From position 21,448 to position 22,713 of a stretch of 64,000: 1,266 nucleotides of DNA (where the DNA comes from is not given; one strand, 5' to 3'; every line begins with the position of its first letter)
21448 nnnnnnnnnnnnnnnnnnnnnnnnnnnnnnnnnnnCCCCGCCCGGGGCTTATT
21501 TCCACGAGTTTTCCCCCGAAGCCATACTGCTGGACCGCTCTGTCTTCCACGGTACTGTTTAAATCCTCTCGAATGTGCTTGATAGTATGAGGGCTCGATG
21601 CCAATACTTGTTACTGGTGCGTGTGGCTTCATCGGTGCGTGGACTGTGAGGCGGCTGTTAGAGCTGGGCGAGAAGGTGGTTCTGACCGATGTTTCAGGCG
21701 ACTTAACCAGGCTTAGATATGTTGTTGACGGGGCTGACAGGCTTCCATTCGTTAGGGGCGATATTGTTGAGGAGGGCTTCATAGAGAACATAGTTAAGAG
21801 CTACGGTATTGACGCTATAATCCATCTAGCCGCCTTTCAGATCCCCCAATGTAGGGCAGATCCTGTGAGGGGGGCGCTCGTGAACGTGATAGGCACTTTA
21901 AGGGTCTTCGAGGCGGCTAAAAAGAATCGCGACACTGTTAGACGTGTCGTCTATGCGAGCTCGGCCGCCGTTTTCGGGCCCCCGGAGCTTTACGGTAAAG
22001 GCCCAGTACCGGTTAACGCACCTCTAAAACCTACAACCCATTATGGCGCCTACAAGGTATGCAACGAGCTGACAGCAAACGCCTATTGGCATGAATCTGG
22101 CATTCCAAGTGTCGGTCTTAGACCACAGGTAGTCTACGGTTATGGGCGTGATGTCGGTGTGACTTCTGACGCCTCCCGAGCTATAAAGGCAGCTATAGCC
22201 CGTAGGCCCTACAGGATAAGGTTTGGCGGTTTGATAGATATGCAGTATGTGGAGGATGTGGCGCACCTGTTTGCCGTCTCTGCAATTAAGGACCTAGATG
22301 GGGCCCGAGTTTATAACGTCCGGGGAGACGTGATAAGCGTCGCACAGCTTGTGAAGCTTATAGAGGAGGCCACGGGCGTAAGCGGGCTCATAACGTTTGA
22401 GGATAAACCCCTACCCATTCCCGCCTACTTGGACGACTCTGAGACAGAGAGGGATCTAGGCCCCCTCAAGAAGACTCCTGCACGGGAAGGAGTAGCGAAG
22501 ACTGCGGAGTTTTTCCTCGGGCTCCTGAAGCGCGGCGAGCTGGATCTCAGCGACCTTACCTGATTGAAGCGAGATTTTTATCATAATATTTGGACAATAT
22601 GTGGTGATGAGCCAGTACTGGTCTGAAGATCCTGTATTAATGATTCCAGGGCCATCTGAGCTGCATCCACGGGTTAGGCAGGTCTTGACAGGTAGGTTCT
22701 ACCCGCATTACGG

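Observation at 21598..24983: Three-gene operon: extended-SDR epimerase/dehydratase, class V aminotransferase and DUF4432 mutarotase-like protein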

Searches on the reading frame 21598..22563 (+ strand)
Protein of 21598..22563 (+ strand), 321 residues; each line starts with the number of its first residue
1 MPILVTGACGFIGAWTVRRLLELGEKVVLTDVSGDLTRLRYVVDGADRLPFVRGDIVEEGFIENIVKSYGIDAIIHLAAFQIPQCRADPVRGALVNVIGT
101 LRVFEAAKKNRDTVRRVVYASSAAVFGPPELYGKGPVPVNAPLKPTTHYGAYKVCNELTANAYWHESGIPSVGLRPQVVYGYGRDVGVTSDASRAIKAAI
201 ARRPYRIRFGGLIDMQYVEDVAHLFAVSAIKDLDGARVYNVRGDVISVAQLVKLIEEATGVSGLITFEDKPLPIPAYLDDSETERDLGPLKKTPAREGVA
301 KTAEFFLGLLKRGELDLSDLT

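Call 3: search_protein_families(library=pfam, proteins=[window:21598-22563:+], max_evalue=0.01)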
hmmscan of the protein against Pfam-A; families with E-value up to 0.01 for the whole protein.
window:21598-22563:+ (321 aa): 10 families
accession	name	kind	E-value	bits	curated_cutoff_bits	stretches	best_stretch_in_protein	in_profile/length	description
PF01370.27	Epimerase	-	6.9e-35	121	20.9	1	3-241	1-239/240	NAD dependent epimerase/dehydratase family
PF16363.11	GDP_Man_Dehyd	-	3e-30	106.2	27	1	4-254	1-261/332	GDP-mannose 4,6 dehydratase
PF01073.25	3Beta_HSD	-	1.5e-18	67.3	22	1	4-234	1-233/280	3-beta hydroxysteroid dehydrogenase/isomerase family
PF02719.21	Polysacc_synt_2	-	5.9e-12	45.8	20.2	1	3-133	1-139/293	Polysaccharide biosynthesis protein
PF04321.23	RmlD_sub_bind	-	6.8e-09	35.6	27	1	1-166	1-142/287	RmlD substrate binding domain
PF07993.18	NAD_binding_4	-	2.6e-08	33.8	20.1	1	5-204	1-234/258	Male sterility protein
PF00106.31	adh_short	-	0.00078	19.4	26.6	1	3-69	3-71/195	short chain dehydrogenase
PF13460.12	NAD_binding_10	-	0.006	16.9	27.2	0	7-128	1-104/184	NAD(P)H-binding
PF01584.24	CheW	-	0.0073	16.4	23.5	0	213-256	14-59/138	CheW-like domain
PF13561.12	adh_short_C2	-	0.0074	16.3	27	0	12-83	8-84/236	Enoyl-(Acyl carrier protein) reductase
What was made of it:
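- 21598..22563 (+): Extended-SDR gene (321 aa), NAD-type Rossmann fold with an S-Y-K triad; probably a dehydrogenase acting on a sugar or sugar acid that is not nucleotide-linked. PF01370 at 121 bits (call 3).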

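Call 4: search_protein_families(library=ncbifam, proteins=[window:21598-22563:+], max_evalue=0.01)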
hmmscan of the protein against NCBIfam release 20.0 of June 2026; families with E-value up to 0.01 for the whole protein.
window:21598-22563:+ (321 aa): 42 families (the best 25 are shown)
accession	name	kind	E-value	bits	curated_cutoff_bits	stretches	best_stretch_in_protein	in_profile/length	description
TIGR01179.1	galE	equivalog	1e-27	96.9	262.3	1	3-175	2-172/332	UDP-glucose 4-epimerase GalE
TIGR04180.1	EDH_00030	hypoth_equivalog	2.6e-24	85.8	475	1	3-270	1-267/297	NAD-dependent 4,6-dehydratase LegB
NF043036.1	ErythonDh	equivalog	1.6e-21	76.9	325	1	1-175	1-175/321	D-erythronate dehydrogenase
TIGR01181.1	dTDP_gluc_dehyt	equivalog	7.9e-21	74.5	365.1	1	3-307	2-312/321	dTDP-glucose 4,6-dehydratase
NF007956.0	PRK10675.1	subfamily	1.7e-17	63.5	394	1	1-145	1-148/338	UDP-glucose 4-epimerase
TIGR03466.1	HpnA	hypoth_equivalog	2.9e-16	59.2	367.65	1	2-261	2-248/327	hopanoid-associated sugar epimerase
NF052578.1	StrlDmthSdmBMthl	equivalog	1.2e-12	48.3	600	1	1-262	1-248/328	sterol demethylase protein SdmB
TIGR02197.1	heptose_epim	equivalog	4.7e-12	45.7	274.6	1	3-184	1-175/316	ADP-glyceromanno-heptose 6-epimerase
TIGR02622.1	CDP_4_6_dhtase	equivalog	7.6e-12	45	278.45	1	3-164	7-169/352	CDP-glucose 4,6-dehydratase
NF011728.1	PRK15181.1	equivalog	1.8e-11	43.6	760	1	4-258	19-281/348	Vi polysaccharide biosynthesis UDP-N-acetylglucosaminuronic acid C-4 epimerase TviC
NF042422.1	oxyalk_red_OleD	equivalog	2.7e-11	43.4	580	1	1-228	1-216/329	2-alkyl-3-oxoalkanoate reductase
NF007582.0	PRK10217.1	equivalog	1.7e-10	40.5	698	1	3-307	4-332/355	dTDP-glucose 4,6-dehydratase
NF007490.0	PRK10084.1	subfamily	7.5e-09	35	649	1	1-112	1-116/361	dTDP-glucose 4,6-dehydratase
NF005539.0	PRK07201.1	equivalog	1.3e-08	34.1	549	1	3-127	3-129/657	SDR family oxidoreductase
TIGR04130.1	FnlA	equivalog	8.4e-08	31.5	730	1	3-123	7-125/337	UDP-N-acetylglucosamine 4,6-dehydratase/5-epimerase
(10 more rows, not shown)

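Call 8: search_solved_structures(query=window:21598-22563:+, max_evalue=0.001)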
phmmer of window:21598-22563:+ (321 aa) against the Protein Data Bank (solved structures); distinct sequences matched with E-value up to 0.001: 140 (the best 60 are shown).
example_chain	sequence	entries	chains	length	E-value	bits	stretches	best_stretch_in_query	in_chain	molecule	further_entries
7ys8_A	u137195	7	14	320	2.8e-28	102.3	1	2-306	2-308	UDP-glucose 4-epimerase | UDP-glucose 4-epimerase along with EC 5.1.3.2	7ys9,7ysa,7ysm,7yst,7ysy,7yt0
6wjb_A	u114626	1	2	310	1e-18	70.9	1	3-260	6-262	NAD-dependent epimerase/dehydratase family protein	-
3a1n_A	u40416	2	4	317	1.2e-18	70.7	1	3-258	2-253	NDP-sugar epimerase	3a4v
3a9w_A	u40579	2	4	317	4.1e-18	68.9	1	3-258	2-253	NDP-sugar epimerase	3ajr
6wj9_A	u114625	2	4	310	9.4e-18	67.7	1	3-260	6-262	NAD-dependent epimerase/dehydratase family protein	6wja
5u4q_A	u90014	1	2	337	1.1e-17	67.5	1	1-187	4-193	dTDP-glucose 4,6-dehydratase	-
4zrm_A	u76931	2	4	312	5.5e-16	61.9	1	1-308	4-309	UDP-glucose 4-epimerase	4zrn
6bwl_A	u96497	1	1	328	5.7e-16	61.9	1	1-306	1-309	Pal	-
3ruc_A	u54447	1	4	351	5.8e-16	61.8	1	4-248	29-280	WbgU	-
3ru7_A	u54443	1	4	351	5.8e-16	61.8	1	4-248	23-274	WbgU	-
3ru9_A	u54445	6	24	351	5.9e-16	61.8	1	4-248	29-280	WbgU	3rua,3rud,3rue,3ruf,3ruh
3lu1_A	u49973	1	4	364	6.5e-16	61.7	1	4-248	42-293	WbgU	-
2q1w_A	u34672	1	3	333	1.5e-15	60.5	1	3-306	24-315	Putative nucleotide sugar epimerase/ dehydratase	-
8vr2_A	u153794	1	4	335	1.6e-15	60.4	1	3-222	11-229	NAD-dependent epimerase/dehydratase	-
4lis_A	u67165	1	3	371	1.9e-15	60.1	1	3-159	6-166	UDP-glucose 4-epimerase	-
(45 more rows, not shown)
